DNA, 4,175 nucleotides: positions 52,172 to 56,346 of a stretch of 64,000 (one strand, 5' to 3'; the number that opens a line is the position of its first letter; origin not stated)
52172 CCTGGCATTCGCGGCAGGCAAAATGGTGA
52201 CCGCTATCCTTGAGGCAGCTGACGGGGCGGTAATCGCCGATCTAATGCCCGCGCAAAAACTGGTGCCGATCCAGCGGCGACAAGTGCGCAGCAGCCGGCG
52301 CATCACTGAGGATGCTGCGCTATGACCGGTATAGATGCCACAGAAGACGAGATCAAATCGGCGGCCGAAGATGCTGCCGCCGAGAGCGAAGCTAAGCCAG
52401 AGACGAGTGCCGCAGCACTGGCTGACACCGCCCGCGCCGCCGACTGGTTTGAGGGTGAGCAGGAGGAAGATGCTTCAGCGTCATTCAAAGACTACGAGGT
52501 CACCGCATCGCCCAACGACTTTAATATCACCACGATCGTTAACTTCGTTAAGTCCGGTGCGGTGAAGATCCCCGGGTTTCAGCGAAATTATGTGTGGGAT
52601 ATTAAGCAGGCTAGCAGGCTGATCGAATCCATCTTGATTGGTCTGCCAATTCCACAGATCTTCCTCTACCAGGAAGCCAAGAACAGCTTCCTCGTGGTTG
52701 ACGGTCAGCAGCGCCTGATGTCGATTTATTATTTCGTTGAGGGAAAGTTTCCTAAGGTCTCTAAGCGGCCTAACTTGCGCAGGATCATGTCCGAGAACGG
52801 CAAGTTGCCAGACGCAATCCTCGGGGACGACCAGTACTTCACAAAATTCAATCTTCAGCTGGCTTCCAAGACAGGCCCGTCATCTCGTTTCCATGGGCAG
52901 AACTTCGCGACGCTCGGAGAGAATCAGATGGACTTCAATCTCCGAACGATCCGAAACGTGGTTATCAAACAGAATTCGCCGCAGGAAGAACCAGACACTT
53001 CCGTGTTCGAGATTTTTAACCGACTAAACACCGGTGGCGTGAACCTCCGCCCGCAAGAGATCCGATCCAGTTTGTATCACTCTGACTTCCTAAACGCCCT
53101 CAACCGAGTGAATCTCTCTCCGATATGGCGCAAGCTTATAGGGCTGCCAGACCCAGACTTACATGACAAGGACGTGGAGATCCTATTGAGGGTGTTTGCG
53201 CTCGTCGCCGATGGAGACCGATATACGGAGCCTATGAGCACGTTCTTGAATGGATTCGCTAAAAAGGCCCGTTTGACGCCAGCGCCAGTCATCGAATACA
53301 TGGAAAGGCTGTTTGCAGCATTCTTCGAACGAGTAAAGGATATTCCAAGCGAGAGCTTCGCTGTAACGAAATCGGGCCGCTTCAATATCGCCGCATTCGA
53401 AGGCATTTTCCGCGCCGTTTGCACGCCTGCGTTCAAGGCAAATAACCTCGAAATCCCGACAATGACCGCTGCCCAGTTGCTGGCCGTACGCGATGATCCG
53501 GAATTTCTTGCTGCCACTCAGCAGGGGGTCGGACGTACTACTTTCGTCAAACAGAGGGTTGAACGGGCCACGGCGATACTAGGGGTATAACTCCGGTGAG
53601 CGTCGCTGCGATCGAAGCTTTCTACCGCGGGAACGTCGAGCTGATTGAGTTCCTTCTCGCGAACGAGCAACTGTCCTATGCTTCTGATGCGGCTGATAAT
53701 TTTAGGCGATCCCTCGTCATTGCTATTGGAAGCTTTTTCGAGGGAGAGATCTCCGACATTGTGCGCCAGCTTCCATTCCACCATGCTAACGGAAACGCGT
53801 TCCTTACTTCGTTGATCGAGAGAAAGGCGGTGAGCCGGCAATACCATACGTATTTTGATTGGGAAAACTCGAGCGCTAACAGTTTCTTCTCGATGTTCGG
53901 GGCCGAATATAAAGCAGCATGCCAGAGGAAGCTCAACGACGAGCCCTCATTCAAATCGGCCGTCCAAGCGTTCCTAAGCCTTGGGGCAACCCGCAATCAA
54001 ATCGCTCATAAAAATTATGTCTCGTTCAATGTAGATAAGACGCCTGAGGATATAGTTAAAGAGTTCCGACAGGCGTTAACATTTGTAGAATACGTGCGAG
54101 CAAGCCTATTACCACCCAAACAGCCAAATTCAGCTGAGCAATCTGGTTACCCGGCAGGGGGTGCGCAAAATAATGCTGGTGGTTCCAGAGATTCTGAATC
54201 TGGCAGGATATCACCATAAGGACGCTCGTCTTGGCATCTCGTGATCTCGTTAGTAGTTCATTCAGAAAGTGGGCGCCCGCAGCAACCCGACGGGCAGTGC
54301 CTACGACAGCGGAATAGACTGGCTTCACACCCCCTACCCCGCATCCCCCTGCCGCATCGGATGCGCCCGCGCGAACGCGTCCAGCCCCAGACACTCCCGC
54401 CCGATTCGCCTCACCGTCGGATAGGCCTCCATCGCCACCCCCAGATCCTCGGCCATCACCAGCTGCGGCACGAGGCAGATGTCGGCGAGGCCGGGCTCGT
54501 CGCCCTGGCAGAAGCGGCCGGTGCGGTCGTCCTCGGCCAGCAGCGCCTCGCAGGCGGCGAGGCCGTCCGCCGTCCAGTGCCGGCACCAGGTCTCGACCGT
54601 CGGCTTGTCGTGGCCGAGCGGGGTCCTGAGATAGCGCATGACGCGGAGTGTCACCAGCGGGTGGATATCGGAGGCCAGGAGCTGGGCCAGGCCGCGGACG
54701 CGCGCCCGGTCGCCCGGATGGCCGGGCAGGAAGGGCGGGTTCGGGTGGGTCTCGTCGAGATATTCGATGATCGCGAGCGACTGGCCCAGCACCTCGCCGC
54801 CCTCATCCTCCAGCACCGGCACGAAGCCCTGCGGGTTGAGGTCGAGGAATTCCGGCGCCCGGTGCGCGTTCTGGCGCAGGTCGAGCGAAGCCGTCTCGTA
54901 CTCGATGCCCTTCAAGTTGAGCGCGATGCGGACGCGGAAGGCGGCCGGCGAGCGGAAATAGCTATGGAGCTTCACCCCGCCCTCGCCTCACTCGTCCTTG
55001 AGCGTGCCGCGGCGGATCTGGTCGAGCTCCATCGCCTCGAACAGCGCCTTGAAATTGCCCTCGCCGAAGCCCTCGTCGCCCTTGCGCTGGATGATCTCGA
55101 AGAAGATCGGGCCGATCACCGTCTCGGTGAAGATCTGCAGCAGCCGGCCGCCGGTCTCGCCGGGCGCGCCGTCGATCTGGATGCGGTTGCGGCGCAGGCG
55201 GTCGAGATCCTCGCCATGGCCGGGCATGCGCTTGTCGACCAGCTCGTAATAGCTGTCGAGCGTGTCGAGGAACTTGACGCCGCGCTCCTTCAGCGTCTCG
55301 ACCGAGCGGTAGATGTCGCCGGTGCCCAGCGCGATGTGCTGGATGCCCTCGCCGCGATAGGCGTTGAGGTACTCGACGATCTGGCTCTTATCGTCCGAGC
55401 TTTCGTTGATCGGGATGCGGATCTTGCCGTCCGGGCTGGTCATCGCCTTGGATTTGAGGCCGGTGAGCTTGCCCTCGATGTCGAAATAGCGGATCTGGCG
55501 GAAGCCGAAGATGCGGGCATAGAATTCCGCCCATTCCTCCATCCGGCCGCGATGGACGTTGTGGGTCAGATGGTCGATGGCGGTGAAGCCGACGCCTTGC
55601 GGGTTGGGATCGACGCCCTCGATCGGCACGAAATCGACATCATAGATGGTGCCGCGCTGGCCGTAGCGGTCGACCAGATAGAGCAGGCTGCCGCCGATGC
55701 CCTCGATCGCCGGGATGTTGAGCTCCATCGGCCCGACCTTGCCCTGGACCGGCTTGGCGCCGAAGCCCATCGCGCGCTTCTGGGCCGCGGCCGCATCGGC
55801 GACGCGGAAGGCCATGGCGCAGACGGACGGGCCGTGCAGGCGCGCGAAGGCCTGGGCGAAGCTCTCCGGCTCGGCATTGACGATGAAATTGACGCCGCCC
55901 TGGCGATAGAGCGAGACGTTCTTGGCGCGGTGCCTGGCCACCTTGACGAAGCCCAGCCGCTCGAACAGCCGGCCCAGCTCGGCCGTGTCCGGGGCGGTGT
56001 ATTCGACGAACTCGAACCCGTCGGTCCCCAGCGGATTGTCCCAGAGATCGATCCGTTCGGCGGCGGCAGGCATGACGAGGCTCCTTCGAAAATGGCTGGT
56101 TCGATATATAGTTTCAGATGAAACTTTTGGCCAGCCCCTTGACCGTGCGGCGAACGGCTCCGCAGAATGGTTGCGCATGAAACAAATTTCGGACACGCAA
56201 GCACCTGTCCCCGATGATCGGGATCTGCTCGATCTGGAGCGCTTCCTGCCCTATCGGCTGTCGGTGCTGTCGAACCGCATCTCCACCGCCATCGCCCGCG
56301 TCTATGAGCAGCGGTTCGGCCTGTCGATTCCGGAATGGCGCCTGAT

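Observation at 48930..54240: Lower-GC 5.3 kb island made only of defence genes, inserted between housekeeping genes with no integrase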

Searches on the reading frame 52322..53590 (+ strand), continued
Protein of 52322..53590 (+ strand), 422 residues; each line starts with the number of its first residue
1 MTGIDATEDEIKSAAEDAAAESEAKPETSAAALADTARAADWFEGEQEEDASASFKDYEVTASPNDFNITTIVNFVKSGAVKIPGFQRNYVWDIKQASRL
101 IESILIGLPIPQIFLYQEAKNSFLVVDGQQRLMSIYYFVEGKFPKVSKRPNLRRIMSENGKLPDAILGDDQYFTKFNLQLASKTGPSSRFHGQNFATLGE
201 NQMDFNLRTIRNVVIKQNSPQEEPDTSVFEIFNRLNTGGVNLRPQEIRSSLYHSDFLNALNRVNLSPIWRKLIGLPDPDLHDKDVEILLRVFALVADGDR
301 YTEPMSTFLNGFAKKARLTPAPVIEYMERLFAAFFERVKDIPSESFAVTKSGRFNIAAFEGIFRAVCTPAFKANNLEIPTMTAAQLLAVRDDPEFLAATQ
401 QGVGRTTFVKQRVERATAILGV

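Call 74: search_protein_families(library=padloc, proteins=[L013:7068-8102:+, L015:2181-3272:-, L013:8103-9425:-, L091:5005-5943:-, L013:5862-6509:-, L091:4242-4799:-], max_evalue=0.001)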
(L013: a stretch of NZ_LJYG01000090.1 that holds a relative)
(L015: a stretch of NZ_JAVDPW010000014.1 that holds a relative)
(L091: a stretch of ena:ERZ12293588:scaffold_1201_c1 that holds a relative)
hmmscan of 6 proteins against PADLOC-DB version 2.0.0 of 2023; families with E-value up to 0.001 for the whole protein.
L013:7068-8102:+ (344 aa): 0 families

L015:2181-3272:- (363 aa): 0 families

L013:8103-9425:- (440 aa): 60 families (the best 25 are shown)
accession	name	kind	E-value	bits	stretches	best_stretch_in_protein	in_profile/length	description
PDLC03234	MTase_II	-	1.2e-95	318.9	1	14-433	5-372/375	Type II methyltransferase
PDLC03326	MTase_II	-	6.4e-88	293.7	1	16-433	7-382/412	Type II methyltransferase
PDLC03378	MTase_II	-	2e-81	272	1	14-434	3-337/344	Type II methyltransferase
PDLC00033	DruM2|DruM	-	5.7e-70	234.4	1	3-428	11-365/368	DNA cytosine methylase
PDLC03237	MTase_II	-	1.1e-61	206.9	2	14-192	794-974/1036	Type II methyltransferase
PDLC02648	DrmMII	-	4.7e-59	198.4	1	15-428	23-452/468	DrmMII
PDLC03272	MTase_II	-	3.3e-57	192.5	1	9-435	70-398/407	Type II methyltransferase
PDLC00026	DruM2|DruM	-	4.3e-56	188.9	1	14-435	5-326/336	DNA cytosine methylase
PDLC02656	DrmMII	-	1.3e-52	177.2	2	13-191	4-207/491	DrmMII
PDLC02649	DrmMII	-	1.4e-52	177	3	73-192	105-225/422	DrmMII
PDLC00027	DruM2|DruM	-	2.7e-52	176.3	2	13-199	11-184/361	DNA cytosine methylase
PDLC03225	MTase_II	-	1.3e-51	174.1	3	12-138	6-139/615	Type II methyltransferase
PDLC00031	DruM2|DruM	-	1.1e-47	160.9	2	14-199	12-184/361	DNA cytosine methylase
PDLC02650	DrmMII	-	1.8e-46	156.9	3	12-153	7-149/435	DrmMII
PDLC03307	MTase_II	-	1.2e-45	154.4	3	14-141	1-117/382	Type II methyltransferase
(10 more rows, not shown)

L091:5005-5943:- (312 aa): 2 families
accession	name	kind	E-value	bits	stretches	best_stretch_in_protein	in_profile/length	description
PDLC04132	HNH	-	1.3e-26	91.4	1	176-303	141-266/286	-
PDLC03546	HNH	-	3.6e-12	43.9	1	170-265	143-236/282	Type II restriction enzyme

L013:5862-6509:- (215 aa): 0 families

L091:4242-4799:- (185 aa): 0 families

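Call 76: search_protein_families(library=ncbifam, proteins=[window:52322-53590:+], max_evalue=0.00001)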
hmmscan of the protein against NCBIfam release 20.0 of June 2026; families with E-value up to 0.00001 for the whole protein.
window:52322-53590:+ (422 aa): 0 families

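Call 77: search_protein_families(library=phrogs, proteins=[window:52322-53590:+], max_evalue=0.00001)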
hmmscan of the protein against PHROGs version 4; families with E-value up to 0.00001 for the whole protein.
window:52322-53590:+ (422 aa): 3 families
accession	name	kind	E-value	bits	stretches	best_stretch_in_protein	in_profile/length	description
phrog_2598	-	unknown function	4.8e-86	290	1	44-420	9-349/352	-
phrog_1583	-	unknown function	4.6e-23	82.6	1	54-249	8-170/417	-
phrog_26759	-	unknown function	1.2e-06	28.1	0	64-152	6-98/593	-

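Call 90: predict_structure(alignment_id=A1)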
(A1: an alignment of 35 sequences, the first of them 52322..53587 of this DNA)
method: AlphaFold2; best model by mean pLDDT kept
length: 422 residues; sequences in the alignment: 35
mean_pLDDT: 77.1   pTM: 0.46
mean pLDDT of the five models: 77.1, 72.6, 65.7, 63.9, 63.5
residues with pLDDT >= 90: 150; 70-90: 159; 50-70: 40; < 50: 73
segments of 3 or more residues with pLDDT < 50: 1-17, 19-32, 38-59, 233-247
pLDDT, mean of each block of 10 residues (from residue 1): 38 48 44 49 37 40 76 86 68 88 86 77 81 92 89 82 86 92 77 92 89 66 52 41 47 85 94 83 86 93 80 87 95 96 87 86 96 95 93 86 79 94 82
secondary structure, 60 per line:
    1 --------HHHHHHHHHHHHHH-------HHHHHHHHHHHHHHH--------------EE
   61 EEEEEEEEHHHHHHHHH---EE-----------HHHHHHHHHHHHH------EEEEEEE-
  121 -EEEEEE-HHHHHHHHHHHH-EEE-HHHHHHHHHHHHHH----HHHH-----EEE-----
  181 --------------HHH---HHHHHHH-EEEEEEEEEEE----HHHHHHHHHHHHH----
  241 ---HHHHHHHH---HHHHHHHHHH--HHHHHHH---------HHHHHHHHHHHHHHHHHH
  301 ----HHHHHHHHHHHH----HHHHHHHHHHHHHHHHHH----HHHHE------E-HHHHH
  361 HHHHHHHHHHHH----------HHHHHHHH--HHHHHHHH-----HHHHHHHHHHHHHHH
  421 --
elements in order: H9-22 H30-44 E59-68 H69-77 H94-106 E113-119 E122-127 H129-140 E142-144 H146-159 H164-167 E173-175 H201-207 E209-219 H224-236 H244-251 H255-264 H267-273 H283-300 H305-316 H321-338 H343-346 H356-372 H383-390 H393-400 H406-420

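Call 92: fold_search(model_id=the predicted structure, library=pdb)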
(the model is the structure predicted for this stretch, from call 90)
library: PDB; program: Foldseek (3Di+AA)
matches with E <= 10: 236; with E <= 0.001: 1
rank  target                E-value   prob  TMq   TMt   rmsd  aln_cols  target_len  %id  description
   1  6jiv_C                5.4e-04  1.00  0.24  0.19  17.3       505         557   12  SspE crystal structure (released 2020-03-25)
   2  7p9k_A                1.4e-03  0.99  0.23  0.19  16.0       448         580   15  BrxU, GmrSD-family Type IV restriction enzyme (released 2021-12-08)
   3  7bnr_A                6.4e-03  0.98  0.18  0.34  14.9       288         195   12  Crystal structure of a ParB Q52A mutant from Myxococcus xanthus bound to CTPyS (released 2021-09-08)
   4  7p9m_B                6.7e-03  0.99  0.32  0.26  13.0       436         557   12  BrxU, GmrSD-family Type IV restriction enzyme (released 2021-12-08)
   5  7bnk_A                8.4e-03  0.97  0.18  0.34  15.1       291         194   12  Crystal structure of ParB from Myxococcus xanthus bound to CDP and Monothiophosphate (released 2021-09-08)
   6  7bnk_B                8.8e-03  0.97  0.18  0.34  14.8       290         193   12  Crystal structure of ParB from Myxococcus xanthus bound to CDP and Monothiophosphate (released 2021-09-08)
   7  6sdk_A                1.1e-02  0.97  0.19  0.35  15.4       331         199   10  Crystal structure of bacterial ParB dimer bound to CDP (released 2019-10-23)
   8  7bm8_A                1.4e-02  0.97  0.19  0.37  13.1       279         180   11  Crystal structure of the C-terminally truncated chromosome-partitioning protein ParB from Caulobacter crescentus compl (released 2021-04-28)
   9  7o0n_A                1.8e-02  0.89  0.17  0.32  14.9       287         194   12  Crystal structure of a ParB E93A mutant from Myxococcus xanthus bound to CDP and monothiophosphate (released 2021-09-15)
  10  6sdk_B                2.6e-02  0.91  0.18  0.35  15.4       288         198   12  Crystal structure of bacterial ParB dimer bound to CDP (released 2019-10-23)
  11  7bnr_B                3.3e-02  0.84  0.17  0.33  12.9       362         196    9  Crystal structure of a ParB Q52A mutant from Myxococcus xanthus bound to CTPyS (released 2021-09-08)
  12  7ng0                  6.0e-02  0.85  0.18  0.35  13.2       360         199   11  Crystal structure of N- and C-terminally truncated Geobacillus thermoleovorans nucleoid occlusion protein Noc (released 2021-02-17)
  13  7ol9_B                6.9e-02  0.80  0.19  0.34  15.8       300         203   10  Crystal structure of C-terminally truncated Bacillus subtilis nucleoid occlusion protein (Noc) complexed to the Noc-bi (released 2022-03-09)
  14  7ol9_A                1.0e-01  0.60  0.16  0.30  18.0       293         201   12  Crystal structure of C-terminally truncated Bacillus subtilis nucleoid occlusion protein (Noc) complexed to the Noc-bi (released 2022-03-09)
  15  4wvm_B                2.4e-01  0.04  0.10  0.08  22.5       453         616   12  Stonustoxin structure (released 2015-12-02)
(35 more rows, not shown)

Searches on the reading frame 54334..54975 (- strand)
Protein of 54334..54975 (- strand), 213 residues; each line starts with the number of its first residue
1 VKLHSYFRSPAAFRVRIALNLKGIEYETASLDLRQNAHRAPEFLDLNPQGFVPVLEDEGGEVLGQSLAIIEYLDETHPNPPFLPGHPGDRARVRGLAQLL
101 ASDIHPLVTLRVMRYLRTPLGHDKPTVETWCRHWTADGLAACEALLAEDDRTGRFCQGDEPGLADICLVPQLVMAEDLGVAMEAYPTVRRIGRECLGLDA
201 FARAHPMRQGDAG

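Call 3: search_protein_families(library=pfam, proteins=[window:54334-54975:-], max_evalue=0.01)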
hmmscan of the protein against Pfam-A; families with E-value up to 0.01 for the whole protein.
window:54334-54975:- (213 aa): 5 families
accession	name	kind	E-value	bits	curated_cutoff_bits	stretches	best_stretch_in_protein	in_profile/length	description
PF13409.12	GST_N_2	-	1.1e-20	74.5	25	1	9-76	2-70/70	Glutathione S-transferase, N-terminal domain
PF02798.26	GST_N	-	9.7e-19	67.9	20.9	1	1-75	3-76/76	Glutathione S-transferase, N-terminal domain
PF13417.12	GST_N_3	-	1e-18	67.8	22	1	3-81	1-75/75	Glutathione S-transferase, N-terminal domain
PF13410.11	GST_C_2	-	0.00019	21.9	24.9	1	137-189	13-64/69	Glutathione S-transferase, C-terminal domain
PF00043.30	GST_C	-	0.0063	17.2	20.7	0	141-189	37-83/93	Glutathione S-transferase, C-terminal domain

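Call 76: search_protein_families(library=ncbifam, proteins=[window:54334-54975:-], max_evalue=0.00001)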
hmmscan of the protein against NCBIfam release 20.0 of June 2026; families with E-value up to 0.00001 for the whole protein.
window:54334-54975:- (213 aa): 8 families
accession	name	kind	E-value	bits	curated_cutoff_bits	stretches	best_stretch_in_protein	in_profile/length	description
TIGR01262.1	maiA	equivalog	3e-76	255.7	171.05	1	2-212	1-210/211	maleylacetoacetate isomerase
NF011693.0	PRK15113.1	equivalog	1.4e-16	60.8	150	1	5-159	12-168/214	glutathione transferase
NF050814.1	FtsZBindFzlA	equivalog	5.8e-14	52.4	300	1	2-113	6-117/228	FtsZ-binding protein FzlA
NF007016.1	PRK09481.1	equivalog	7.5e-12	45.1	314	1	5-181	15-174/209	stringent starvation protein SspA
NF007682.0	PRK10357.1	equivalog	1.6e-08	34.4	181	1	1-148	1-143/202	glutathione S-transferase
NF007702.0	PRK10387.1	equivalog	4.7e-07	29.7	133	1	1-79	1-75/215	glutaredoxin 2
NF042997.1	bet_ethrase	equivalog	2.8e-06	26.6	440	1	51-128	58-135/273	beta-etherase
NF007831.0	PRK10542.1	equivalog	3.9e-06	26.5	198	1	12-83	11-83/201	glutathione transferase GstA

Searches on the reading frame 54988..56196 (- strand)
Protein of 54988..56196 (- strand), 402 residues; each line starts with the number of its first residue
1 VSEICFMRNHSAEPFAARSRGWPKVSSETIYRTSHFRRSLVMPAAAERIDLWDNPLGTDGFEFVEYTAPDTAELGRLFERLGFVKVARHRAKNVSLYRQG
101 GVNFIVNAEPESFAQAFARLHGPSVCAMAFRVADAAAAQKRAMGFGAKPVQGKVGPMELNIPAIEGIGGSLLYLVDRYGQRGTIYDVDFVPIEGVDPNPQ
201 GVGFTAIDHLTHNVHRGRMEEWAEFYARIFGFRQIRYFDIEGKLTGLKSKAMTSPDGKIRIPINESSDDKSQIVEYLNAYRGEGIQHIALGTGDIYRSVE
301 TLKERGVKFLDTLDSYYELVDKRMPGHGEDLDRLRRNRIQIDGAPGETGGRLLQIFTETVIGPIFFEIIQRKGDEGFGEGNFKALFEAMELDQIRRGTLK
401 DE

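Call 3: search_protein_families(library=pfam, proteins=[window:54988-56196:-], max_evalue=0.01)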
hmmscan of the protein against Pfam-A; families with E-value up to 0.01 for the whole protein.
window:54988-56196:- (402 aa): 4 families
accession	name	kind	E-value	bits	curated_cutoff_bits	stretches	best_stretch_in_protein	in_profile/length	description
PF14696.12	Glyoxalase_5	-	4.7e-65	218.4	27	1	52-189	1-138/139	Hydroxyphenylpyruvate dioxygenase, HPPD, N-terminal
PF00903.31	Glyoxalase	-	2.2e-16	60.8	20.6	1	207-317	2-103/121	Glyoxalase/Bleomycin resistance protein/Dioxygenase superfamily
PF13669.12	Glyoxalase_4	-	3e-12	47.2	27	1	219-311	10-95/109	Glyoxalase/Bleomycin resistance protein/Dioxygenase superfamily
PF13468.12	Glyoxalase_3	-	9e-06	26.3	25.1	0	280-326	73-110/176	Glyoxalase-like domain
